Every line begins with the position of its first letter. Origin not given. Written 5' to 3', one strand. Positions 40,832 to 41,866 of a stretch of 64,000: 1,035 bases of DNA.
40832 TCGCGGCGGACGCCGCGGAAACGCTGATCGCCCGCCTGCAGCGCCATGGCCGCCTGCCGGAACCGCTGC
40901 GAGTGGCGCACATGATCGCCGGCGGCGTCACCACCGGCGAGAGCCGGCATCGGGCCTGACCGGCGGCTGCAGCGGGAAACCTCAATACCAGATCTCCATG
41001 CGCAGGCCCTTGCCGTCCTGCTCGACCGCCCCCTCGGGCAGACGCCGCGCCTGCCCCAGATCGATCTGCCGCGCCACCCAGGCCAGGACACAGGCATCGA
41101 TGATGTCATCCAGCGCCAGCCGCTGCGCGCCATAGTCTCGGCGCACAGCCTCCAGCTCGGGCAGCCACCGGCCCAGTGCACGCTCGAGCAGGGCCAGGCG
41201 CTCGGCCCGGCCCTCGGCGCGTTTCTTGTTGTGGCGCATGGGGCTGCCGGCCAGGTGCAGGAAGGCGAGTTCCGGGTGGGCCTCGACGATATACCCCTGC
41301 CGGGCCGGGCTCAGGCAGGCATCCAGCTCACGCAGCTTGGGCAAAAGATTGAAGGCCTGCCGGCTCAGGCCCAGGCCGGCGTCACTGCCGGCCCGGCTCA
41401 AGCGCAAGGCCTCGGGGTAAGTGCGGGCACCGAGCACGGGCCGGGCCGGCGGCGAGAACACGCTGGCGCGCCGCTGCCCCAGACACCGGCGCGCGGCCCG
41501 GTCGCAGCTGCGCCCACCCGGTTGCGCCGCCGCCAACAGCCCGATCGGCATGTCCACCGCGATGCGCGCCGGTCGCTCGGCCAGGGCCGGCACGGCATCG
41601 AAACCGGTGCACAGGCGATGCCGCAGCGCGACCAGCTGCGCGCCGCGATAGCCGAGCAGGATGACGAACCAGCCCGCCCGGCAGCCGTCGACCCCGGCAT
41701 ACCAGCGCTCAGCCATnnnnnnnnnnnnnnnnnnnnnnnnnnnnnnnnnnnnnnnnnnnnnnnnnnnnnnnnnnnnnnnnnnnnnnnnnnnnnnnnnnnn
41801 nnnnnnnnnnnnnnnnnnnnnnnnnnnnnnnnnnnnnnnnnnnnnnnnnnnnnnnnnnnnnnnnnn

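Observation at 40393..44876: RtcA sits in a five-gene translationally coupled operon (Nudix / MBL nuclease / DUF72 / RtcA / DUF429) with a convergent DUF99 gene, and no RtcB or RtcR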

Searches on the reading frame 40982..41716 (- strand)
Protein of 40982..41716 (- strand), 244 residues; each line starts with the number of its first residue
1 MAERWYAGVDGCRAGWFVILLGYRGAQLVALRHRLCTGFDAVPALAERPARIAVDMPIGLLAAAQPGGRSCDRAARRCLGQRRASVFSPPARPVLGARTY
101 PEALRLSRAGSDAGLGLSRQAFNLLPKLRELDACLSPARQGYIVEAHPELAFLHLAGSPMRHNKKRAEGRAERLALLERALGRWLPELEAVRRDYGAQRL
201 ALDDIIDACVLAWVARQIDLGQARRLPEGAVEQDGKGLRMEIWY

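Call 3: search_protein_families(library=pfam, proteins=[window:40982-41716:-], max_evalue=0.01)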
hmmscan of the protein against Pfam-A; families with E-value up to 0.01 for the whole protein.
window:40982-41716:- (244 aa): 1 family
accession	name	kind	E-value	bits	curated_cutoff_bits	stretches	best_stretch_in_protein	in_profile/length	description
PF04250.19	DUF429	-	1.5e-58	198.4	23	1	8-229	1-211/214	Protein of unknown function (DUF429)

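Call 20: search_protein_families(library=ncbifam, proteins=[window:40982-41716:-], max_evalue=0.01)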
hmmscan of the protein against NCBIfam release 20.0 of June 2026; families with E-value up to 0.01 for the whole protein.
window:40982-41716:- (244 aa): 0 families

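Call 34: search_solved_structures(query=window:40982-41716:-, max_evalue=1)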
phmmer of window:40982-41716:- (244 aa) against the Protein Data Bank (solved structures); distinct sequences matched with E-value up to 1: 0.

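Call 36: find_homologous_proteins(query=window:40982-41716:-, max_evalue=0.00001)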
Query window:40982-41716:- (244 aa): 1444 proteins with E <= 0.00001 among 8000 candidates; the best 120 are listed.
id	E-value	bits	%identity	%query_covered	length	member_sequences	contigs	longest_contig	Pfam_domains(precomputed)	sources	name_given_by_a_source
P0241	9.2e-154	528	99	100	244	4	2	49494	PF04250.20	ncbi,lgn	ncbi:MAG: DUF429 domain-containing protein [Pseudomonadota bacterium]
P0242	9.4e-105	368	72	100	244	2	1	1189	PF04250.20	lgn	-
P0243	4.9e-88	313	62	100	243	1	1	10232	PF04250.20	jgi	jgi:predicted RNase H-like nuclease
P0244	1.4e-87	312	59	100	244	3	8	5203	PF04250.20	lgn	-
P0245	1.1e-85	305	63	100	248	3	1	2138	PF04250.20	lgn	-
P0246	6.9e-82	293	61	98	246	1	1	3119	PF04250.20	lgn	-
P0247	1.1e-79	286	58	93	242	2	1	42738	PF04250.20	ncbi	ncbi:MAG: DUF429 domain-containing protein, partial [Gammaproteobacteria bacterium]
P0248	4.3e-79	284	59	100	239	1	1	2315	PF04250.20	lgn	-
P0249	6.2e-78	280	58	98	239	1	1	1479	PF04250.20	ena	-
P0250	7.5e-75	270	58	100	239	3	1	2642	PF04250.20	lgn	-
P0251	2.8e-74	268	55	100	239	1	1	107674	PF04250.20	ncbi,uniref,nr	ncbi:DUF429 domain-containing protein [Methylophaga sp. OBS4]|uniref:DUF429 domain-containing protei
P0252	4.3e-70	254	62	89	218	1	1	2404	PF04250.20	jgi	jgi:predicted RNase H-like nuclease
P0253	5.4e-70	254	54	100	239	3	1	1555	PF04250.20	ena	-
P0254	1.1e-69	253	55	98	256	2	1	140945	PF04250.20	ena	-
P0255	1.2e-69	253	56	98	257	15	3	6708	PF04250.20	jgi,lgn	jgi:predicted RNase H-like nuclease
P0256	1.4e-69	253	57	100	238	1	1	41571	PF04250.20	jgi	jgi:predicted RNase H-like nuclease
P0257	3.7e-69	251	54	98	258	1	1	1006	PF04250.20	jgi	-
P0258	1.2e-68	249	56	98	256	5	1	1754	PF04250.20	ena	-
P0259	2.6e-68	248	56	98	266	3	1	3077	PF04250.20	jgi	jgi:predicted RNase H-like nuclease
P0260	3.0e-68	248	56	98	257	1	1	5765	PF04250.20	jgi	jgi:predicted RNase H-like nuclease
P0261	3.0e-68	248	55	98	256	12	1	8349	PF04250.20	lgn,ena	-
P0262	3.2e-68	248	55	98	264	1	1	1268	PF04250.20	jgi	jgi:predicted RNase H-like nuclease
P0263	4.1e-68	248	54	98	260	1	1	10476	PF04250.20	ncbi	-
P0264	8.2e-67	243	55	98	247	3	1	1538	PF04250.20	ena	-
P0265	8.3e-67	243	52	98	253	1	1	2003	PF04250.20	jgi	jgi:predicted RNase H-like nuclease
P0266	9.5e-67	243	52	98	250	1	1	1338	PF04250.20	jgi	jgi:predicted RNase H-like nuclease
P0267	1.6e-66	243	51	98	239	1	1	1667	PF04250.20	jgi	jgi:predicted RNase H-like nuclease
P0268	2.2e-66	242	54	98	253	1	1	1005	PF04250.20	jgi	jgi:predicted RNase H-like nuclease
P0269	6.4e-66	241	53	98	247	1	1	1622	PF04250.20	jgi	jgi:predicted RNase H-like nuclease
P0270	1.3e-65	240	54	98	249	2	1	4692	PF04250.20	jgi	jgi:predicted RNase H-like nuclease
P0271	1.4e-65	239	51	98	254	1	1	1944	PF04250.20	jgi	-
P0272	3.3e-65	238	53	98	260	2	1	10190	PF04250.20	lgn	-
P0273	3.4e-65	238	52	98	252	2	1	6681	PF04250.20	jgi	jgi:predicted RNase H-like nuclease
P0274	4.0e-65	238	56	98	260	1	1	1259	PF04250.20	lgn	-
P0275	5.0e-65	238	53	98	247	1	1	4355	PF04250.20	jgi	jgi:predicted RNase H-like nuclease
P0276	5.1e-65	238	53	98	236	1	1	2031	PF04250.20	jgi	jgi:predicted RNase H-like nuclease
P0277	5.9e-65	237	54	98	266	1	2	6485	PF04250.20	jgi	jgi:predicted RNase H-like nuclease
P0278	7.5e-65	237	54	98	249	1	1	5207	PF04250.20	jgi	jgi:predicted RNase H-like nuclease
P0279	8.4e-65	237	53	98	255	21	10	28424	PF04250.20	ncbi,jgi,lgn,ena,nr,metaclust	ncbi:MAG: hypothetical protein USCGTAYLOR_02830 [Chromatiales bacterium USCg_Taylor]|nr:MAG: hypothe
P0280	9.0e-65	237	53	98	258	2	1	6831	PF04250.20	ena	-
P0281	1.9e-64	236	55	86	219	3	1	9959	PF04250.20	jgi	jgi:predicted RNase H-like nuclease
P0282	3.3e-64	235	53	98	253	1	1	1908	PF04250.20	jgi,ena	-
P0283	3.8e-64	235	53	98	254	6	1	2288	PF04250.20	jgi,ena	-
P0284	4.7e-64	234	52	100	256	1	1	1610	PF04250.20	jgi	jgi:predicted RNase H-like nuclease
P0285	5.5e-64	234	52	98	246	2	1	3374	PF04250.20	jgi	-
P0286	9.5e-64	233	51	98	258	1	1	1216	PF04250.20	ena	-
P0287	1.2e-63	233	55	98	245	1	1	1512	PF04250.20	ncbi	-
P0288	1.4e-63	233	51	98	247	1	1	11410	PF04250.20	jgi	jgi:predicted RNase H-like nuclease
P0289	2.1e-63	232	53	98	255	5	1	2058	PF04250.20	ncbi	ncbi:MAG: DUF429 domain-containing protein [Gammaproteobacteria bacterium]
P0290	2.2e-63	232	51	100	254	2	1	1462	PF04250.20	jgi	jgi:predicted RNase H-like nuclease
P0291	2.9e-63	232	53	100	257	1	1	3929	PF04250.20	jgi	jgi:predicted RNase H-like nuclease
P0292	3.6e-63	232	53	98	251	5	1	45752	PF04250.20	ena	-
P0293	5.9e-63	231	49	99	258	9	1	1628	PF04250.20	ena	-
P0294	7.1e-63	231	52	99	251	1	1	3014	PF04250.20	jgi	jgi:predicted RNase H-like nuclease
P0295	7.7e-63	230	51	98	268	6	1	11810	PF04250.20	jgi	jgi:predicted RNase H-like nuclease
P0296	8.0e-63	230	53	98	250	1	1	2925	PF04250.20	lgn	-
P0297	1.0e-62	230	52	98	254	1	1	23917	PF04250.20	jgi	jgi:predicted RNase H-like nuclease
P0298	1.8e-62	229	53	98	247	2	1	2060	PF04250.20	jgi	jgi:predicted RNase H-like nuclease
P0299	3.0e-62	229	52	98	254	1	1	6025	PF04250.20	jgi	jgi:predicted RNase H-like nuclease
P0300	3.9e-62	228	51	99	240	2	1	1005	PF04250.20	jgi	jgi:predicted RNase H-like nuclease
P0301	4.2e-62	228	52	100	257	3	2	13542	PF04250.20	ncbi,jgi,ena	-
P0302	4.5e-62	228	52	98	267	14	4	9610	PF04250.20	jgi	jgi:predicted RNase H-like nuclease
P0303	5.5e-62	228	53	98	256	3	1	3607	PF04250.20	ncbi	-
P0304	6.5e-62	227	54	100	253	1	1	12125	PF04250.20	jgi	jgi:predicted RNase H-like nuclease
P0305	1.3e-61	226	51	98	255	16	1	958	PF04250.20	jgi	-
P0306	1.4e-61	226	50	100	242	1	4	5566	PF04250.20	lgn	-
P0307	1.5e-61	226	53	97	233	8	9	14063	PF04250.20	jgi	jgi:predicted RNase H-like nuclease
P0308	1.9e-61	226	51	98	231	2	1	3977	PF04250.20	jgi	jgi:predicted RNase H-like nuclease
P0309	2.2e-61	226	53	100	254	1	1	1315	PF04250.20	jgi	jgi:predicted RNase H-like nuclease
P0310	2.3e-61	226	51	98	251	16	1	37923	PF04250.20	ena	-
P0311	2.7e-61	225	50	98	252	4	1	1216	PF04250.20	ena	-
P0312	3.4e-61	225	49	99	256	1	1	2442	PF04250.20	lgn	-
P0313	3.9e-61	225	51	98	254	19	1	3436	PF04250.20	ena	-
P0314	5.7e-61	224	50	98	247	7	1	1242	PF04250.20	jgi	jgi:predicted RNase H-like nuclease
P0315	5.8e-61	224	53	98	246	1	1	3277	PF04250.20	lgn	-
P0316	9.9e-61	224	50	98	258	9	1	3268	PF04250.20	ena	-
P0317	1.1e-60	223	53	97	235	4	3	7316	PF04250.20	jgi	jgi:predicted RNase H-like nuclease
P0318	1.3e-60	223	54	98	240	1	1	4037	PF04250.20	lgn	-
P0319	1.3e-60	223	50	99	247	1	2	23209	PF04250.20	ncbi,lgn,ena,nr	ncbi:MAG: DUF429 domain-containing protein [Deltaproteobacteria bacterium]|nr:DUF429 domain-containi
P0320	1.4e-60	223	51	98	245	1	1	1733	PF04250.20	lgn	-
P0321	1.9e-60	223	53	98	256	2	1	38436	PF04250.20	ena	-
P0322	3.5e-60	222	51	98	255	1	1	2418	PF04250.20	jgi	jgi:predicted RNase H-like nuclease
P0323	7.6e-60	221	49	98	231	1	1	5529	PF04250.20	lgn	-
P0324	8.5e-60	221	50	98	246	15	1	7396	PF04250.20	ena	-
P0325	9.6e-60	220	53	89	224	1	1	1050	PF04250.20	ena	-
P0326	1.3e-59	220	53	93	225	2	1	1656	PF04250.20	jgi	jgi:predicted RNase H-like nuclease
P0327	1.4e-59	220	51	99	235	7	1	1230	PF04250.20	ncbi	-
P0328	1.4e-59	220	50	99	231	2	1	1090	PF04250.20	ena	-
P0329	1.5e-59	220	49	98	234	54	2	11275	PF04250.20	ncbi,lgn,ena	-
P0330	1.7e-59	220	53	98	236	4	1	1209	PF04250.20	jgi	-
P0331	1.9e-59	219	53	98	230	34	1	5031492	PF04250.20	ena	-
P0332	2.0e-59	219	51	98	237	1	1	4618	PF04250.20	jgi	jgi:predicted RNase H-like nuclease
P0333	2.3e-59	219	49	98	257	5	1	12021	PF04250.20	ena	-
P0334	2.4e-59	219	51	98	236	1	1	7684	PF04250.20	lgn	-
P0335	3.5e-59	218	50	98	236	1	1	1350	PF04250.20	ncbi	-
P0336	4.8e-59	218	53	98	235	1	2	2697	PF04250.20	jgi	jgi:predicted RNase H-like nuclease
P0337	5.2e-59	218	53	98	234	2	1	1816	PF04250.20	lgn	-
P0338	5.6e-59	218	50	98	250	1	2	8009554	PF04250.20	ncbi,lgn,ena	-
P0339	6.1e-59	218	51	98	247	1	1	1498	PF04250.20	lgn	-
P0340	6.3e-59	218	52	98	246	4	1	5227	PF04250.20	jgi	jgi:predicted RNase H-like nuclease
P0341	7.4e-59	217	52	90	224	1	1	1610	PF04250.20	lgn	-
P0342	7.8e-59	217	51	97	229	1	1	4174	PF04250.20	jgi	jgi:predicted RNase H-like nuclease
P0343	9.8e-59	217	51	99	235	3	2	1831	PF04250.20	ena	-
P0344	1.1e-58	217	50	98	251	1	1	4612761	PF04250.20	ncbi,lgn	-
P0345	1.2e-58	217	49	98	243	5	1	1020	PF04250.20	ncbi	-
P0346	1.3e-58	217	51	99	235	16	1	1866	PF04250.20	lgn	-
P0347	1.8e-58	216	51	98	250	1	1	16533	PF04250.20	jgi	jgi:predicted RNase H-like nuclease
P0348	2.1e-58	216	50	98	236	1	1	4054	PF04250.20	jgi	jgi:predicted RNase H-like nuclease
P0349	3.1e-58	215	54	89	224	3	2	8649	PF04250.20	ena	-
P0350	4.8e-58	215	57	86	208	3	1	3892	PF04250.20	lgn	-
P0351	5.4e-58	215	49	98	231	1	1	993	PF04250.20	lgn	-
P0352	5.6e-58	215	52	98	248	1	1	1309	PF04250.20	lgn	-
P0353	6.0e-58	214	51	98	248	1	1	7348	PF04250.20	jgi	jgi:predicted RNase H-like nuclease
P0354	8.4e-58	214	51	98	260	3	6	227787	PF04250.20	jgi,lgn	jgi:predicted RNase H-like nuclease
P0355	9.0e-58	214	52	98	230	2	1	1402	PF04250.20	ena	-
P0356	9.3e-58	214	50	98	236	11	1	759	PF04250.20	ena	-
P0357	1.2e-57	213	47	100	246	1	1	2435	PF04250.20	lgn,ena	-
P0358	1.5e-57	213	52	98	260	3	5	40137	PF04250.20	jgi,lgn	jgi:predicted RNase H-like nuclease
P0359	1.6e-57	213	50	99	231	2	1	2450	PF04250.20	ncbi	-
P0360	1.6e-57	213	49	98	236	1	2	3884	PF04250.20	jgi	jgi:predicted RNase H-like nuclease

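Call 37: find_encoding_contigs(protein=P0251, flank=8000, max_places=1)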
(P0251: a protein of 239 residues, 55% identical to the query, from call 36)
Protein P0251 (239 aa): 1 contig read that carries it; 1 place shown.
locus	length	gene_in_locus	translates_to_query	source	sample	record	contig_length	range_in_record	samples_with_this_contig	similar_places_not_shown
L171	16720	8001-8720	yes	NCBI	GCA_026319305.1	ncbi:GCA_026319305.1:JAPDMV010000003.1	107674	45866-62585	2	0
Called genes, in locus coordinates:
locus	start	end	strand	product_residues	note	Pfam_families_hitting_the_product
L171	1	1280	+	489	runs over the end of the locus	PF06762:LMF1, PF25179:LMF1_C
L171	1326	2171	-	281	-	PF00231:ATP-synt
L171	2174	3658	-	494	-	PF02874:ATP-synt_ab_N (weak), PF00006:ATP-synt_ab, PF00306:ATP-synt_ab_C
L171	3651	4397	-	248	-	PF00430:ATP-synt_B, PF00213:OSCP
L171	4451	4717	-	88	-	PF00137:ATP-synt_C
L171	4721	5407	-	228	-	PF00119:ATP-synt_A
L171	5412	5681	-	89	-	PF09527:ATPase_gene1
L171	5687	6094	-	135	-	PF02823:ATP-synt_DE_N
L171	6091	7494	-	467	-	PF02874:ATP-synt_ab_N, PF00006:ATP-synt_ab, PF22919:ATP-synt_VA_C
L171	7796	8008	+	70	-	-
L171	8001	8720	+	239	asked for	PF04250:DUF429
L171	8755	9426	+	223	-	PF04493:Endonuclease_5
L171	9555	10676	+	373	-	PF09587:PGA_cap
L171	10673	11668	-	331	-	PF12706:Lactamase_B_2 (weak)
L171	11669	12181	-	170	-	PF00293:NUDIX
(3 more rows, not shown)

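Call 38: find_encoding_contigs(protein=P0278, flank=6000, max_places=1)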
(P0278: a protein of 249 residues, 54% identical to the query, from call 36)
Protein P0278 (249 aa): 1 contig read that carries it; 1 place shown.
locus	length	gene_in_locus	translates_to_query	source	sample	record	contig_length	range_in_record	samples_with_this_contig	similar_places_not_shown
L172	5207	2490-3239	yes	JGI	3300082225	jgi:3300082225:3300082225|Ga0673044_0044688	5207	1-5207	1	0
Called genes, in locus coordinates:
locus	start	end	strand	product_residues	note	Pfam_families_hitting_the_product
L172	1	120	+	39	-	?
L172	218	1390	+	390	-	PF01053:Cys_Met_Meta_PP, PF00155:Aminotran_1_2 (weak), PF01041:DegT_DnrJ_EryC1 (weak)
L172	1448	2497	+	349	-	PF01137:RTC, PF05189:RTC_insert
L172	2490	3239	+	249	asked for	PF04250:DUF429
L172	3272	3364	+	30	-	-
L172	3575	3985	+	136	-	PF07883:Cupin_2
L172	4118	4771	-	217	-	PF07758:DUF1614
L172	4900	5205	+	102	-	?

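Call 39: find_encoding_contigs(protein=P0244, flank=6000, max_places=2)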
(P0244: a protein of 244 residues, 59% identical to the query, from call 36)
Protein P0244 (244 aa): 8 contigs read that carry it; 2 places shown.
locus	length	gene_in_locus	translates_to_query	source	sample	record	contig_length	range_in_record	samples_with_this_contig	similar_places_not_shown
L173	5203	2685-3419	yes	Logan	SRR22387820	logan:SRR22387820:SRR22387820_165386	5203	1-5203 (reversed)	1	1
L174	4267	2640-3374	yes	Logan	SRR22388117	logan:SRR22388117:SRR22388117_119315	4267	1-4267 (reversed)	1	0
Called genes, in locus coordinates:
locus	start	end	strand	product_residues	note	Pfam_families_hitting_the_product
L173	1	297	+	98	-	?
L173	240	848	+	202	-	PF13191:AAA_16 (weak), PF03266:NTPase_1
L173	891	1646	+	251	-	-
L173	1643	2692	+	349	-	PF01137:RTC, PF05189:RTC_insert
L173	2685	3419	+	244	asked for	PF04250:DUF429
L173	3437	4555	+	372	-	PF09587:PGA_cap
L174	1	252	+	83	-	?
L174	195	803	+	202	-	PF13191:AAA_16 (weak), PF03266:NTPase_1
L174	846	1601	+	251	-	-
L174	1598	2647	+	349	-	PF01137:RTC, PF05189:RTC_insert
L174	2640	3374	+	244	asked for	PF04250:DUF429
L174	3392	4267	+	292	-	?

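Call 61: predict_structure(alignment_id=A2)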
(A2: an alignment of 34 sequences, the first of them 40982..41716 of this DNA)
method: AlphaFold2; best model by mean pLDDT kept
length: 244 residues; sequences in the alignment: 34
mean_pLDDT: 95.8   pTM: 0.92
mean pLDDT of the five models: 95.8, 95.7, 95.6, 95.1, 95.0
residues with pLDDT >= 90: 228; 70-90: 15; 50-70: 1; < 50: 0
segments of 3 or more residues with pLDDT < 50: none
pLDDT, mean of each block of 10 residues (from residue 1): 95 97 97 98 98 97 92 96 91 96 94 85 96 97 98 97 95 98 97 96 98 98 96 97 98
secondary structure, 60 per line:
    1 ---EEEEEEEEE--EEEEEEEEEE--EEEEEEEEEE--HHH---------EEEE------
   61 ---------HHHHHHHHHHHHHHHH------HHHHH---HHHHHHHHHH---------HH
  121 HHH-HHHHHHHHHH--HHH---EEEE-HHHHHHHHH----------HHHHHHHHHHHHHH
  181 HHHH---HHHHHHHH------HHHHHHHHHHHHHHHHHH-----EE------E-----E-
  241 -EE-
elements in order: E4-12 E15-24 E27-36 E51-54 H70-85 H92-96 H100-109 H119-123 H125-134 E143-146 H148-156 H167-184 H188-195 H202-219

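Call 65: fold_search(model_id=the predicted structure, library=pdb)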
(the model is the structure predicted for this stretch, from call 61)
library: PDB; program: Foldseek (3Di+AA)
matches with E <= 10: 870; with E <= 0.001: 0
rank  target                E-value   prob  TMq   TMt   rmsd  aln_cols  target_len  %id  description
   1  7xhj_A                6.3e-03  0.98  0.34  0.51   7.3       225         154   16  Crystal structure of RuvC from Deinococcus radiodurans (released 2022-07-06)
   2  6s16_B                1.9e-02  0.93  0.36  0.51   8.4       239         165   13  T. thermophilus RuvC in complex with Holliday junction substrate (released 2019-09-25)
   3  4ep4_A                1.9e-02  0.87  0.35  0.47   7.6       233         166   12  Thermus thermophilus RuvC structure (released 2012-11-14)
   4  7w8d_A                4.6e-02  0.85  0.34  0.50   7.3       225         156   16  The structure of Deinococcus radiodurans RuvC (released 2022-08-17)
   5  7xhj_B                4.9e-02  0.75  0.33  0.49   7.6       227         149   15  Crystal structure of RuvC from Deinococcus radiodurans (released 2022-07-06)
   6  3i8b                  6.2e-02  0.06  0.17  0.10  20.3       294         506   14  The crystal structure of xylulose kinase from Bifidobacterium adolescentis (released 2009-08-04)
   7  1e4g                  7.0e-02  0.16  0.16  0.11  11.5       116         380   12  FtsA (ATP-bound form) from Thermotoga maritima (released 2000-10-18)
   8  5vm1_A                7.5e-02  0.15  0.17  0.10  10.9       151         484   18  Crystal structure of a xyloylose kinase from Brucella ovis (released 2017-05-10)
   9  7w8d_B                8.5e-02  0.14  0.16  0.24  17.9       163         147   12  The structure of Deinococcus radiodurans RuvC (released 2022-08-17)
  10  7epq_B                8.5e-02  0.06  0.16  0.14  20.0       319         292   11  Crystal structure of exopolyphosphatase (PPX) from Porphyromonas gingivalis in complex with sulfate and magnesium ions (released 2022-05-11)
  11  7epq_A                8.5e-02  0.06  0.14  0.12  19.9       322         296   10  Crystal structure of exopolyphosphatase (PPX) from Porphyromonas gingivalis in complex with sulfate and magnesium ions (released 2022-05-11)
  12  6z8o_B                1.1e-01  0.05  0.12  0.08  21.4       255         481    9  Structure of [NiFeSe] hydrogenase G491A variant from Desulfovibrio vulgaris Hildenborough pressurized with Krypton gas (released 2020-09-09)
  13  5e6f_A                1.3e-01  0.14  0.17  0.29  15.9       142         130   15  Canarypox virus resolvase (released 2016-03-30)
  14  1hjr_A                1.4e-01  0.63  0.36  0.52   8.2       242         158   11  ATOMIC STRUCTURE OF THE RUVC RESOLVASE: A HOLLIDAY JUNCTION-SPECIFIC ENDONUCLEASE FROM E. COLI (released 1995-02-07)
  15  4ld0_B                1.4e-01  0.47  0.33  0.46   7.9       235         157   11  T. thermophilus RuvC in complex with Holliday junction substrate (released 2013-09-04)
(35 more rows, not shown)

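Call 83: search_protein_families(library=pfam, proteins=[L173:891-1646:+], max_evalue=0.01)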
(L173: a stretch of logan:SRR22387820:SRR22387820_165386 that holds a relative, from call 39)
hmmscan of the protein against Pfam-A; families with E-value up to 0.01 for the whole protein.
L173:891-1646:+ (251 aa): 0 families

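Call 85: search_protein_families(library=padloc, proteins=[window:40982-41716:-, L173:891-1646:+], max_evalue=0.001)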
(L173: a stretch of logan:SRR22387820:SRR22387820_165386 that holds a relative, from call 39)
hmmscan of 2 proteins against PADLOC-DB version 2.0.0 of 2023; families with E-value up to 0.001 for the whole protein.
window:40982-41716:- (244 aa): 1 family
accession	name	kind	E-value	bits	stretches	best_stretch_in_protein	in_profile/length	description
PDLC05019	PDC-S44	-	0.00037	17.8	0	44-166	54-158/259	-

L173:891-1646:+ (251 aa): 0 families
